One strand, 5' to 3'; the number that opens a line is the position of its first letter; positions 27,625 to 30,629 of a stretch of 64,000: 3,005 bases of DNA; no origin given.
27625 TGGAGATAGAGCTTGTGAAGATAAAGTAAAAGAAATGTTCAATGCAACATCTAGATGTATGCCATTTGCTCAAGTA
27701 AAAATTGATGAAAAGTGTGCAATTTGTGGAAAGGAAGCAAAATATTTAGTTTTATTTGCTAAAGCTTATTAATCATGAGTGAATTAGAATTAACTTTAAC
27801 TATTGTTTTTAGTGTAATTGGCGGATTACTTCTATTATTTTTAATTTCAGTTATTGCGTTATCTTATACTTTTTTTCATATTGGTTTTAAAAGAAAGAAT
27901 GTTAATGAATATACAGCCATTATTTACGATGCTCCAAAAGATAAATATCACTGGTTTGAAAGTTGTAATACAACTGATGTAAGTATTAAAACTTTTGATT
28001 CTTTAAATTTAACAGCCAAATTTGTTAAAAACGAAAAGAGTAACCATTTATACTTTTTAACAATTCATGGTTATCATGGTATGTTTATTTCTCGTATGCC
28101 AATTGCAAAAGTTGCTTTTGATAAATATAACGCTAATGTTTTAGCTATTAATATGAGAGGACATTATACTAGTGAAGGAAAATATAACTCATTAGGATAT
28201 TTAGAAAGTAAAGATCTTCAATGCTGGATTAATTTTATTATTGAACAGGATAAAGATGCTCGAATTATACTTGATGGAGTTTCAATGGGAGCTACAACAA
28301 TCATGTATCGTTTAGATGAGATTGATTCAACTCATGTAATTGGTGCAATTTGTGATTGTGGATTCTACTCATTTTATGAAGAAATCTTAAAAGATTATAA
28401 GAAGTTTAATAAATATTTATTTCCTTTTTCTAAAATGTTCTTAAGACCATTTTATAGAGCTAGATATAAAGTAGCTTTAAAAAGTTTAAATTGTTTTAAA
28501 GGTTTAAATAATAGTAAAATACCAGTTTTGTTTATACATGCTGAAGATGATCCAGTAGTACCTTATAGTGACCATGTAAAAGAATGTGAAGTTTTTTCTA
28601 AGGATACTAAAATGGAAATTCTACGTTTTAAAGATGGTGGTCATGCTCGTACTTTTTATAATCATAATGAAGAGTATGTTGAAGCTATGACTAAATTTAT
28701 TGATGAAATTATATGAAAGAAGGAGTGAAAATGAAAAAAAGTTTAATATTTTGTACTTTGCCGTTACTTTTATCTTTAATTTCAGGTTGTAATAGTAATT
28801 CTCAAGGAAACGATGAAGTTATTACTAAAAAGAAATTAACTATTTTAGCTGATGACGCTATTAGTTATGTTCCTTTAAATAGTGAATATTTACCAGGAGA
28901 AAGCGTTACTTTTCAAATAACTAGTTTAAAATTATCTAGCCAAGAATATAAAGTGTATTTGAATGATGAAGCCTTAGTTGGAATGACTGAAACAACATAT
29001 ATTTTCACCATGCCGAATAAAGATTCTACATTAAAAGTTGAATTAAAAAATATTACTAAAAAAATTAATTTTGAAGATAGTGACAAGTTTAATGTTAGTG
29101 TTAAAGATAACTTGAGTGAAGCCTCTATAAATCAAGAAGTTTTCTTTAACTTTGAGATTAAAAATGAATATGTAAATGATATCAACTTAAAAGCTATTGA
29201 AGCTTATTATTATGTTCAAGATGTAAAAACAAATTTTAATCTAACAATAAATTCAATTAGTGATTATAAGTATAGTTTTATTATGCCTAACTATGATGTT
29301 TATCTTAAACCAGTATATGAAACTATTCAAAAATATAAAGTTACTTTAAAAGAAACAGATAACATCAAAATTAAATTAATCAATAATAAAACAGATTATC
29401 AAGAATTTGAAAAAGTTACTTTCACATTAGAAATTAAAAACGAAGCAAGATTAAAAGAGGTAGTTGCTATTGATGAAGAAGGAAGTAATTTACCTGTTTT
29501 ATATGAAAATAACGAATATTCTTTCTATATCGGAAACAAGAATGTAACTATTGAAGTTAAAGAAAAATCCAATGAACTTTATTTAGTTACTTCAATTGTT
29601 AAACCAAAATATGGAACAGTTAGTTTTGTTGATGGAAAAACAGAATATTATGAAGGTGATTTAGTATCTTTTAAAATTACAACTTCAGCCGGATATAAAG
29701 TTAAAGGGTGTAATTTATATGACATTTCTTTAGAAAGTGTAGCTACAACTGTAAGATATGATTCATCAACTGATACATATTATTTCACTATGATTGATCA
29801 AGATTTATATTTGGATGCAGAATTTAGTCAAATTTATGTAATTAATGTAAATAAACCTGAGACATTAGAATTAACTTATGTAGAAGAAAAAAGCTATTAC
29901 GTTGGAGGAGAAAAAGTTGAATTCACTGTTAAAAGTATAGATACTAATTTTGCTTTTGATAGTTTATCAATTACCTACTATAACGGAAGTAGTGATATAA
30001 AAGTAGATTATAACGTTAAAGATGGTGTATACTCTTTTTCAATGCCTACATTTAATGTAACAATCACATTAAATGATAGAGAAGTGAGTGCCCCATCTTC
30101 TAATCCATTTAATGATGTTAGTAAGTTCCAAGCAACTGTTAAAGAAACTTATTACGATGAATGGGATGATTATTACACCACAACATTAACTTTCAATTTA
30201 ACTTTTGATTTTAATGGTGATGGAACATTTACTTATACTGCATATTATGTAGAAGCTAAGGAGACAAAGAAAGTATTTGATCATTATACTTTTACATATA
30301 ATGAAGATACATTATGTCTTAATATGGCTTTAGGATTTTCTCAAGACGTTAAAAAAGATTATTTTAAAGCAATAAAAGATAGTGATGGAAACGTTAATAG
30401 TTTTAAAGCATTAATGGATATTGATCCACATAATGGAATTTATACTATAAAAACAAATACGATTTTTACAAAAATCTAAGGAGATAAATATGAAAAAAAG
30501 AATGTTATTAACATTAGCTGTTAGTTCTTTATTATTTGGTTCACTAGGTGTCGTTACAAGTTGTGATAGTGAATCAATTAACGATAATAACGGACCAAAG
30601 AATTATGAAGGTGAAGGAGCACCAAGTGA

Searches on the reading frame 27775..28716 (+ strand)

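Call 29: search_protein_families(library=pfam, proteins=[window:27775-28716:+], max_evalue=0.001)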
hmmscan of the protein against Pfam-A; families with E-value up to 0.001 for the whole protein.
window:27775-28716:+ (313 aa): 3 families
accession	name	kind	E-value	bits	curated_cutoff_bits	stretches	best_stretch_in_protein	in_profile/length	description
PF12146.15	Hydrolase_4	-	6.6e-09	35.8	27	1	97-204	10-117/239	Serine aminopeptidase, S33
PF00561.26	Abhydrolase_1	-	2.3e-08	34.5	25.8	0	226-290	177-238/245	alpha/beta hydrolase fold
PF00326.27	Peptidase_S9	-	7.8e-05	22.7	22.6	1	138-312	38-209/213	Prolyl oligopeptidase family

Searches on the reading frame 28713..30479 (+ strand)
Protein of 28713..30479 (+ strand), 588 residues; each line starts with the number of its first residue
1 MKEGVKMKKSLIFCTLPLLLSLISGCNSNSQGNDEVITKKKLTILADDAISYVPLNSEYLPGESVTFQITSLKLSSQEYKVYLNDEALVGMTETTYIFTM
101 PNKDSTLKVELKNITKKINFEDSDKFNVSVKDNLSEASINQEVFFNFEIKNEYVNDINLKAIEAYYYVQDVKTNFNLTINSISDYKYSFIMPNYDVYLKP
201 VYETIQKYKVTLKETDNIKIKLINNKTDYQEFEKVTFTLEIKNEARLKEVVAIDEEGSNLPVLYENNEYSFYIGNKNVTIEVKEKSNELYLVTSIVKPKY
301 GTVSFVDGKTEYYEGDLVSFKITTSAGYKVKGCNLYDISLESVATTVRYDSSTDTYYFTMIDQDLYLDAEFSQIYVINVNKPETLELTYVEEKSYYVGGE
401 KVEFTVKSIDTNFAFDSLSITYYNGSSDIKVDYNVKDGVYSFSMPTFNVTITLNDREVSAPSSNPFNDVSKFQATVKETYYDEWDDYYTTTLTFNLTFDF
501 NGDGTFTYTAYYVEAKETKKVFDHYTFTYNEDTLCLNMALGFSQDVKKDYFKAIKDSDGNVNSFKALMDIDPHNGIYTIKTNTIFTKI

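Call 29: search_protein_families(library=pfam, proteins=[window:28713-30479:+], max_evalue=0.001)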
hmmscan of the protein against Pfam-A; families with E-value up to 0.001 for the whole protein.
window:28713-30479:+ (588 aa): 1 family
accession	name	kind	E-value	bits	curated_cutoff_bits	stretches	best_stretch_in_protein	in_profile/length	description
PF18998.6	Flg_new_2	-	5.2e-08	33.2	23.6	1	296-374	6-72/73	Divergent InlB B-repeat domain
